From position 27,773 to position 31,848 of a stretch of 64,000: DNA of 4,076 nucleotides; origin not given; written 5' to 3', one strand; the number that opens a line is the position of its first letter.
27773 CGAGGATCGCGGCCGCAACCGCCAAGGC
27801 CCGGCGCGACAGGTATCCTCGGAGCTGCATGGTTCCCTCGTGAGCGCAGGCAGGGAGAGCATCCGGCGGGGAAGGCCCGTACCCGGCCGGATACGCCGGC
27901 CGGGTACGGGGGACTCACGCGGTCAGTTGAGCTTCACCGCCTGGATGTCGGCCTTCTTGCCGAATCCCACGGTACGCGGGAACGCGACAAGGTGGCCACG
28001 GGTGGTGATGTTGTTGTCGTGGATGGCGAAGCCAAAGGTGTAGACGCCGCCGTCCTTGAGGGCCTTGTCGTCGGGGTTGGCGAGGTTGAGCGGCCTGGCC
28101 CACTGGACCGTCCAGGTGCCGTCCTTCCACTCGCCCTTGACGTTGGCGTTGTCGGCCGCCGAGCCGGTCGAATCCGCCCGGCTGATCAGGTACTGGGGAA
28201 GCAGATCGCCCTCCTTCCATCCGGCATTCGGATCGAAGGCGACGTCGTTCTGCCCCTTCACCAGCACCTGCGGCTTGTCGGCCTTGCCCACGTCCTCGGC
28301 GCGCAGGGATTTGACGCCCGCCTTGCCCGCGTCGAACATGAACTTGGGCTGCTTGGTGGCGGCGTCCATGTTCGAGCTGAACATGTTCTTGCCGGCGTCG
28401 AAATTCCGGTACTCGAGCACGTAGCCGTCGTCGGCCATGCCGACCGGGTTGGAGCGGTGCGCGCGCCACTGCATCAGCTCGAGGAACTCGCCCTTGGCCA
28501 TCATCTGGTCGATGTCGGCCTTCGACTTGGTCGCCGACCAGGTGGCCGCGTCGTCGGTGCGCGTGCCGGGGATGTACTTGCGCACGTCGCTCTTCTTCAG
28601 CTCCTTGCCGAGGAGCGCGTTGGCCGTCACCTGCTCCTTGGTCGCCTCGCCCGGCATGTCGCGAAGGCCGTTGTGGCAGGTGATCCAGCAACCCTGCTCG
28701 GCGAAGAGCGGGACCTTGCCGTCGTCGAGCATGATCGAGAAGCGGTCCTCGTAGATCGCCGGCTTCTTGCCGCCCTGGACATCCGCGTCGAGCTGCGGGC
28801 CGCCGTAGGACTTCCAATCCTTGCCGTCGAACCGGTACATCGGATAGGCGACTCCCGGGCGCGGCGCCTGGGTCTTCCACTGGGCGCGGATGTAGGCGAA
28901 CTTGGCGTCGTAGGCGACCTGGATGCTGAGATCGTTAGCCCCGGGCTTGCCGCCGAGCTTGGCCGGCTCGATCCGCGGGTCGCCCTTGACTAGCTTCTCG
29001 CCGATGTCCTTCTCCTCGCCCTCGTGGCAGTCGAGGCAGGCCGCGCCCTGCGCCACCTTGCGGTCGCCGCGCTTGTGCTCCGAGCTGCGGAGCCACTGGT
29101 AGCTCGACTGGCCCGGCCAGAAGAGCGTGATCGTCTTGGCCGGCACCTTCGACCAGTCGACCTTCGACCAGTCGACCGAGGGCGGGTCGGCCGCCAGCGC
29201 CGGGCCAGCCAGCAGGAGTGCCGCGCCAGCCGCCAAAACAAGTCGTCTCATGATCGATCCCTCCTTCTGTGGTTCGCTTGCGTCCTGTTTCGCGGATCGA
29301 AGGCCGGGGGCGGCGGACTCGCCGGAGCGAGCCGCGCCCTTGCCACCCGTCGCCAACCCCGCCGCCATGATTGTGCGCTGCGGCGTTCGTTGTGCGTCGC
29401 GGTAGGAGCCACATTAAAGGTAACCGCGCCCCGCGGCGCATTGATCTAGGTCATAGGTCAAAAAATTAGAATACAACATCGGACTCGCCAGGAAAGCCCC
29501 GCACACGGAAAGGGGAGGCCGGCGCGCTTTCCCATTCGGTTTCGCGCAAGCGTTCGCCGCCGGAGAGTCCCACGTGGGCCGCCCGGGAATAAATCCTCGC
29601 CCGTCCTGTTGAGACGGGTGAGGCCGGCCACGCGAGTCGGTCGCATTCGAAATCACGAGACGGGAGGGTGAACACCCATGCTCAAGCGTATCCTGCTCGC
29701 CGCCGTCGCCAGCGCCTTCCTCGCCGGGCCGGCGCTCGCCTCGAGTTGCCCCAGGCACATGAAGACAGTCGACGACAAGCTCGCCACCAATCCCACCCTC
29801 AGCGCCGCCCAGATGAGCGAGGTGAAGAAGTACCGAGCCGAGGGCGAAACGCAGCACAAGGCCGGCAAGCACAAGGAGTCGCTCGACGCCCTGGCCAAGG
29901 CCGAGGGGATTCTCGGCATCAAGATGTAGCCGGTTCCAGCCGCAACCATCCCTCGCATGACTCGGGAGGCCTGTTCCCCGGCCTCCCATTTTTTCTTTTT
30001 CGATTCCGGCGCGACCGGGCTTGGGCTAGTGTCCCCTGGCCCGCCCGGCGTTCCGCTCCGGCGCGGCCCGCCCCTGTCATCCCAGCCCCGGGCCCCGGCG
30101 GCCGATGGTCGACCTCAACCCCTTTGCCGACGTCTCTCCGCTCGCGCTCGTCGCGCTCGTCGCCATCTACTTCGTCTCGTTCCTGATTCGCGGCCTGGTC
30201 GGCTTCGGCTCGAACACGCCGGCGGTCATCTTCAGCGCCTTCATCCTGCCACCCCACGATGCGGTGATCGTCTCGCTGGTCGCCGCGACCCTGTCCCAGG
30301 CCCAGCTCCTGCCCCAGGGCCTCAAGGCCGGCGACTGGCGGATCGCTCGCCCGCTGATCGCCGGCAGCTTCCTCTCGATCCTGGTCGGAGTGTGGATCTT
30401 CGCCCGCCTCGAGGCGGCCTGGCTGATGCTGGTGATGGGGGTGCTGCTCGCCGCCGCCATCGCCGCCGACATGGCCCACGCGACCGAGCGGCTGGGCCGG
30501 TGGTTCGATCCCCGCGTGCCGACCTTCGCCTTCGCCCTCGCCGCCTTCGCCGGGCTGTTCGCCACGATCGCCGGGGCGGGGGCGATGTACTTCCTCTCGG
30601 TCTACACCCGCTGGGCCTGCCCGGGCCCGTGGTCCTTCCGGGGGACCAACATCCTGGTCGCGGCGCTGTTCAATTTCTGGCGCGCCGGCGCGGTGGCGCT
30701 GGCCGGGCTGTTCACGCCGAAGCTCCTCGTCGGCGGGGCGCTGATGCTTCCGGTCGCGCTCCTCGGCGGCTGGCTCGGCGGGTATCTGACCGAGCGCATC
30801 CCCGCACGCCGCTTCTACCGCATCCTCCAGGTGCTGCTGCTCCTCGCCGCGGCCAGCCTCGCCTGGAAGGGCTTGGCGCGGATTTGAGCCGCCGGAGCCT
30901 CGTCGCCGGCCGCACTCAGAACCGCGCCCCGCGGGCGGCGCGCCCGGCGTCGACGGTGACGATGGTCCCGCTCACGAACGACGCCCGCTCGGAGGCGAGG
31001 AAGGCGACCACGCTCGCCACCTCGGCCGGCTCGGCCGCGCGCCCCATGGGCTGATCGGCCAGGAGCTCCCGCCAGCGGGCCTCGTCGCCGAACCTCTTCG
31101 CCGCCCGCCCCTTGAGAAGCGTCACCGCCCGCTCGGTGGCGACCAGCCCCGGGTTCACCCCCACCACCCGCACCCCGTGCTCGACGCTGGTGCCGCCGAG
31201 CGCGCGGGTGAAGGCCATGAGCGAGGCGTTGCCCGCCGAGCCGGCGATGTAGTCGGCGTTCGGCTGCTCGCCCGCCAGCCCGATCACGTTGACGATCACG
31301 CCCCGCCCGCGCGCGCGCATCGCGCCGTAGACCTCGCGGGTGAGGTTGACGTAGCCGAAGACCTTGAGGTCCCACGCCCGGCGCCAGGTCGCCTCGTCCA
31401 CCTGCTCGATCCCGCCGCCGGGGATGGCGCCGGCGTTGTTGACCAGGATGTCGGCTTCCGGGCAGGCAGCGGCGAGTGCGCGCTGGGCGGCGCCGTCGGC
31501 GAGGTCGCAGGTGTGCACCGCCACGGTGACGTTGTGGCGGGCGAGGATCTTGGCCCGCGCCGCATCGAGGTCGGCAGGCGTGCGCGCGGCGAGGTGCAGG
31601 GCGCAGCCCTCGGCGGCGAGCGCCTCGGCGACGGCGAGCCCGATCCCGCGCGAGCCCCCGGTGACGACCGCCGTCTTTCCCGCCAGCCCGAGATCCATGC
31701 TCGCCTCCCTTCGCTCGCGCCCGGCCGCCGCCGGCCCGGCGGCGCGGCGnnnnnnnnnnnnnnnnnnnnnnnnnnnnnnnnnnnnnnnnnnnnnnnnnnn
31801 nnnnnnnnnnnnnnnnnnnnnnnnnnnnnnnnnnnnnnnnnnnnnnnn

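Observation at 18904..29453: Ten-kb Tat-exported molybdoenzyme cluster in ttrBCA gene order wrapped in four c-type cytochromes: candidate uncharacterised respiratory module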

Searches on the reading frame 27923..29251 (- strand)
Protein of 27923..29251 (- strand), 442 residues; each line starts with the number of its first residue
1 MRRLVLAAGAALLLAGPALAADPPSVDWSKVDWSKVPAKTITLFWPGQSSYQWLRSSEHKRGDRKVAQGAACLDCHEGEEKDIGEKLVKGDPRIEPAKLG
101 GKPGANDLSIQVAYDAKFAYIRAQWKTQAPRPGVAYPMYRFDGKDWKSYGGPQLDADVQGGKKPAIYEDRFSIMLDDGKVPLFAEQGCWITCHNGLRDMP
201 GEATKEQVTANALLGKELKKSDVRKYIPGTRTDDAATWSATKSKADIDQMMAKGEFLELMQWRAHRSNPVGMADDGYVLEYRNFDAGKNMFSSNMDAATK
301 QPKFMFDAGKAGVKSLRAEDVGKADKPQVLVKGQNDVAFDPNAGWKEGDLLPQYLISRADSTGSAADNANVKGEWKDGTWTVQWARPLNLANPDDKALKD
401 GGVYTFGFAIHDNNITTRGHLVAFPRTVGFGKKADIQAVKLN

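Call 4: search_protein_families(library=pfam, proteins=[window:27923-29251:-], max_evalue=0.01)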
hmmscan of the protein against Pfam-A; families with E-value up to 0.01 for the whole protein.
window:27923-29251:- (442 aa): 1 family
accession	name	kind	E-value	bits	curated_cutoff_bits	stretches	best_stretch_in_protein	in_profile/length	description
PF09459.16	EB_dh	-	2e-57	195.4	33.3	1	27-422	3-235/236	Ethylbenzene dehydrogenase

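Call 5: search_protein_families(library=ncbifam, proteins=[window:27923-29251:-], max_evalue=0.01)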
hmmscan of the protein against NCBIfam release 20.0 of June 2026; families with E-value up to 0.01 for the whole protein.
window:27923-29251:- (442 aa): 0 families

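Call 14: search_solved_structures(query=window:27923-29251:-, max_evalue=0.01, show_alignments=2)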
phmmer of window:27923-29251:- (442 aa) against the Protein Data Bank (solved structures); distinct sequences matched with E-value up to 0.01: 0.

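Call 53: find_homologous_proteins(query=window:27923-29251:-, max_evalue=0.00001)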
Query window:27923-29251:- (442 aa): 2769 proteins with E <= 0.00001 among 8000 candidates; the best 120 are listed.
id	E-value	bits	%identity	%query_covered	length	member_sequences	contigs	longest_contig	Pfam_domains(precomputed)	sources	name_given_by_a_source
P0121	0.0e+0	1024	100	100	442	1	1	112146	PF09459.17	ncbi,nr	ncbi:MAG: hypothetical protein HY521_14145 [Proteobacteria bacterium]|nr:hypothetical protein [Pseud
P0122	7.7e-189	646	65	100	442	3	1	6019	PF09459.17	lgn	-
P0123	1.0e-187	643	65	100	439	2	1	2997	PF09459.17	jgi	-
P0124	3.3e-186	638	65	99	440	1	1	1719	PF09459.17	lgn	-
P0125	8.1e-186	636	65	98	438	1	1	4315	PF09459.17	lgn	-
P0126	1.5e-185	635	65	98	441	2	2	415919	PF09459.17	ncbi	-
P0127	7.9e-185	633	64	97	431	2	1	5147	PF09459.17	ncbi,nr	ncbi:MAG: hypothetical protein FJX42_05265 [Alphaproteobacteria bacterium]|nr:hypothetical protein [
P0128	3.0e-184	631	65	99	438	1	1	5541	PF09459.17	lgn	-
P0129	1.7e-183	629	64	100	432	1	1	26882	PF09459.17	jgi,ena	-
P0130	1.9e-182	625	62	100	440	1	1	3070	PF09459.17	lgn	-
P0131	2.3e-182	625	64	100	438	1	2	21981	PF09459.17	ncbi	-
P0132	2.5e-182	625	64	99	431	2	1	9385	PF09459.17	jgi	jgi:hypothetical protein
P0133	1.3e-181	623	63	99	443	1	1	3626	PF09459.17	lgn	-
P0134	1.4e-181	622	64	99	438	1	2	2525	PF09459.17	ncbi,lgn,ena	-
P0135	3.1e-181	621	65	93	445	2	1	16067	PF09459.17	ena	-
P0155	1.1e-176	606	60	99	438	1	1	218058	PF09459.17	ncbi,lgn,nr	ncbi:MAG: ethylbenzene dehydrogenase-related protein [Phaeospirillum sp.]|nr:ethylbenzene dehydrogen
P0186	1.0e-174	600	61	100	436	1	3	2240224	PF09459.17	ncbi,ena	-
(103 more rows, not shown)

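Call 54: find_encoding_contigs(protein=P0186, flank=9000, max_places=1)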
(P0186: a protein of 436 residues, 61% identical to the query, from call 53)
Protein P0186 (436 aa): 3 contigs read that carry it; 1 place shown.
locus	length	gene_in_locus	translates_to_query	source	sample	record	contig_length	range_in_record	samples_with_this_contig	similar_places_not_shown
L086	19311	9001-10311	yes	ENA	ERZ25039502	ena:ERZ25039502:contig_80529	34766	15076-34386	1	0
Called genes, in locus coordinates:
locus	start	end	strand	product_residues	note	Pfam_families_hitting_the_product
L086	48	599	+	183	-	-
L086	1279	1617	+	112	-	PF00034:Cytochrom_C (faint)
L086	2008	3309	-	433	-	PF13371:TPR_9 (faint), PF14559:TPR_19 (faint), PF23914:TPR_CcmH_CycH, PF13432:TPR_16 (weak), PF00515:TPR_1 (weak), PF07719:TPR_2 (weak), PF13428:TPR_14 (weak), PF23892:Ig_CycH, +1 more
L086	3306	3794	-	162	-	PF03918:CcmH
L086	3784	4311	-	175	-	PF00578:AhpC-TSA, PF08534:Redoxin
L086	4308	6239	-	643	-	PF01578:Cytochrom_C_asm, PF16327:CcmF_C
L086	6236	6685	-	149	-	PF03100:CcmE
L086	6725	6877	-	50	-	PF04995:CcmD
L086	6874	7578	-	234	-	PF01578:Cytochrom_C_asm, PF27518:CcmC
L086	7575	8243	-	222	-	PF03379:CcmB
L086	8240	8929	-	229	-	PF00005:ABC_tran, PF13304:AAA_21 (faint)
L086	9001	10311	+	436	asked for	PF09459:EB_dh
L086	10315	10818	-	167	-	PF12724:Flavodoxin_5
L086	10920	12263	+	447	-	PF14522:Cytochrome_C7 (faint), PF22113:Mtrc-MtrF_II-IV_dom (faint), PF00034:Cytochrom_C (weak), PF09699:Paired_CXXCH_1 (faint), PF13442:Cytochrome_CBB3 (faint), PF14537:Cytochrom_c3_2 (faint)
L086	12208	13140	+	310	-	-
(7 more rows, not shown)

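Call 55: find_encoding_contigs(protein=P0155, flank=9000, max_places=1)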
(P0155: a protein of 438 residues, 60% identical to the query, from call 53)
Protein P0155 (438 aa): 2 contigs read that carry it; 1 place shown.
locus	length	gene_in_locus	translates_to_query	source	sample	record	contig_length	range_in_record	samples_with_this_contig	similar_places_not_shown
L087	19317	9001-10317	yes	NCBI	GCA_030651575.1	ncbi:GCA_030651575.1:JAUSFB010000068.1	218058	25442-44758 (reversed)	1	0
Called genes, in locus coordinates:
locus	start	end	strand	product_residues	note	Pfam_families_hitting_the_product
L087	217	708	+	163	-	PF04314:LpqE-like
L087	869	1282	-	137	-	PF06676:DUF1178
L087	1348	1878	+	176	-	PF13649:Methyltransf_25 (weak)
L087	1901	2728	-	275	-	PF00795:CN_hydrolase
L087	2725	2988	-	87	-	PF00462:Glutaredoxin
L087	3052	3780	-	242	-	PF18912:DZR_2, PF00156:Pribosyltran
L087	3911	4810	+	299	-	PF13489:Methyltransf_23, PF13847:Methyltransf_31 (weak), PF08241:Methyltransf_11, PF08242:Methyltransf_12, PF13649:Methyltransf_25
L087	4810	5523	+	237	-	PF17746:SfsA_N, PF03749:SfsA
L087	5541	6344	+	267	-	PF00557:Peptidase_M24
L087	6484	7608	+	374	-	-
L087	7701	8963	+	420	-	-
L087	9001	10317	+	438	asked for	PF09459:EB_dh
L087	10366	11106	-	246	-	PF00106:adh_short, PF13561:adh_short_C2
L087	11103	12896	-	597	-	PF01343:Peptidase_S49, PF00574:CLP_protease (faint), PF25145:NfeD1b_N (weak), PF01343:Peptidase_S49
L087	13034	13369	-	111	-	PF00581:Rhodanese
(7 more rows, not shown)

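Call 110: search_dna_similar(query=window:27923-29251:-, collection=plasmids, mode=protein, max_rows=25, max_evalue=0.001)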
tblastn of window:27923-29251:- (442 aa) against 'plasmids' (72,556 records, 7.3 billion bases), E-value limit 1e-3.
Records with a match: 5; places in all: 5; records where one place covers at least 80% of the query: 3.
Best place of each record, by identity: <60% 5.
By first word of the organism name: Ruegeria 3; Aliiroseovarius 1; Azospirillum 1.
By predicted mobility (MOB-suite, as given by PLSDB): non-mobilizable 4; mobilizable 1.
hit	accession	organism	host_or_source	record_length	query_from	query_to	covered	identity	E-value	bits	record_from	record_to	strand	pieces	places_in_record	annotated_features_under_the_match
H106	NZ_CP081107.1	Ruegeria sp. B32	-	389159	31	440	89%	30.2%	3e-23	167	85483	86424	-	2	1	NapC/NirT family cytochrome c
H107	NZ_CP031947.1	Ruegeria sp. AD91A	-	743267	29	430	87%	30.4%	2e-25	170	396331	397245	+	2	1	NapC/NirT family cytochrome c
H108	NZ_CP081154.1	Aliiroseovarius sp. M344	-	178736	29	440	81%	31.1%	1e-26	171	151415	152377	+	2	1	NapC/NirT family cytochrome c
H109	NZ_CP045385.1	Ruegeria sp. THAF33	pure culture,Surface of a polyethylene ...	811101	31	430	79%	31.2%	7e-26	170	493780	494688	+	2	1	NapC/NirT family cytochrome c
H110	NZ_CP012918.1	Azospirillum brasilense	Digitaria eriantha,microbe,root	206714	31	430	78%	31.3%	7e-31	185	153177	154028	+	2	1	NapC/NirT family cytochrome c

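Call 111: get_annotated_region(hit=H110, flank=7000)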
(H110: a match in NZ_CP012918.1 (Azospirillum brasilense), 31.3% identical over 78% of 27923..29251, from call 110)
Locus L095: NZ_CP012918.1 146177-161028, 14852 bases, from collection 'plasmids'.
description: Azospirillum brasilense strain Sp 7 plasmid ABSP7_p4, complete sequence
organism: Azospirillum brasilense (NCBI taxid 192)
taxonomy: Bacteria; Pseudomonadota; Alphaproteobacteria; Rhodospirillales; Azospirillaceae; Azospirillum; Azospirillum brasilense
host: -; source: Digitaria eriantha,microbe,root; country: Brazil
typing (MOB-suite, as given by PLSDB): non-mobilizable
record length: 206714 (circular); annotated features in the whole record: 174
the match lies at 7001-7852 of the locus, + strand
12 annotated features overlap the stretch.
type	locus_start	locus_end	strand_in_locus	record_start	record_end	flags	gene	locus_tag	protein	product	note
CDS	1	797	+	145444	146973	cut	-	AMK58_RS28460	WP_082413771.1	MFS transporter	GO:0055085 - transmembrane transport [Evidence IEA]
CDS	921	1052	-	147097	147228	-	-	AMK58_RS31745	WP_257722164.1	hypothetical protein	-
CDS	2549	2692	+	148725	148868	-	-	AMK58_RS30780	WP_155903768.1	hypothetical protein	-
CDS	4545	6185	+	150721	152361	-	-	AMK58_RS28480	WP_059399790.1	cytochrome D1 domain-containing protein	-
CDS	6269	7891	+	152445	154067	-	-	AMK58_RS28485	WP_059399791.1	NapC/NirT family cytochrome c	-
CDS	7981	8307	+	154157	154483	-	-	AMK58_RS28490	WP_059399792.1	plastocyanin/azurin family copper-binding protein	-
CDS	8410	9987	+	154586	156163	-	-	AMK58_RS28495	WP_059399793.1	cytochrome D1 domain-containing protein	-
CDS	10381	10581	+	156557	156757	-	-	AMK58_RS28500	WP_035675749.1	hypothetical protein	-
CDS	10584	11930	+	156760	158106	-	tcuA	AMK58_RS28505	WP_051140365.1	FAD-dependent tricarballylate dehydrogenase TcuA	-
CDS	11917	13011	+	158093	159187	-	tcuB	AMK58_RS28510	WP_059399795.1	tricarballylate utilization 4Fe-4S protein TcuB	-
CDS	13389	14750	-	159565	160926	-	-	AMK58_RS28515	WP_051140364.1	4Fe-4S binding protein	-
CDS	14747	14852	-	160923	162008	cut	-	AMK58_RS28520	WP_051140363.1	FTR1 family protein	-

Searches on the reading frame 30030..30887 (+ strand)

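Call 8: search_protein_families(library=pfam, proteins=[window:30030-30887:+], max_evalue=0.001)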
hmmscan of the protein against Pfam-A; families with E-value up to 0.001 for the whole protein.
window:30030-30887:+ (285 aa): 1 family
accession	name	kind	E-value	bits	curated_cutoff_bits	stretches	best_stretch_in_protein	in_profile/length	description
PF01925.25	TauE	-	4.3e-25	89.2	32.6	1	44-277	2-237/237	Sulfite exporter TauE/SafE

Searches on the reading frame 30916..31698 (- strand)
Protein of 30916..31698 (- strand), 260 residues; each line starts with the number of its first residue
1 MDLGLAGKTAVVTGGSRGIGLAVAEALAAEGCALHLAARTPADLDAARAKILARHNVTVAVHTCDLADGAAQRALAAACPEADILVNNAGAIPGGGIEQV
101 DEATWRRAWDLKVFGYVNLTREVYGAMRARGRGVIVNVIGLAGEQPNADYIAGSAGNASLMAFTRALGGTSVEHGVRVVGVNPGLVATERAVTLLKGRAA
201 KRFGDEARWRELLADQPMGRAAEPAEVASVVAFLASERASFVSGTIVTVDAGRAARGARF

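Call 8: search_protein_families(library=pfam, proteins=[window:30916-31698:-], max_evalue=0.001)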
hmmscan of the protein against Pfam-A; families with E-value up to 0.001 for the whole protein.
window:30916-31698:- (260 aa): 5 families
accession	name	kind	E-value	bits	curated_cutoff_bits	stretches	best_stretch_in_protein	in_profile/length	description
PF00106.31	adh_short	-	1.6e-38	132.6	26.6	1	8-193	1-189/195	short chain dehydrogenase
PF13561.12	adh_short_C2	-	3.5e-36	125.4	27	1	17-252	6-234/236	Enoyl-(Acyl carrier protein) reductase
PF08659.16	KR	-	1.1e-11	45.5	22.6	1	9-169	2-168/180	KR domain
PF23441.1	SDR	-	7.5e-05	22.7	27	1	5-252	5-254/258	SDR-like rossmann domain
PF01370.27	Epimerase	-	0.00048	20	20.9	1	11-96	2-78/240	NAD dependent epimerase/dehydratase family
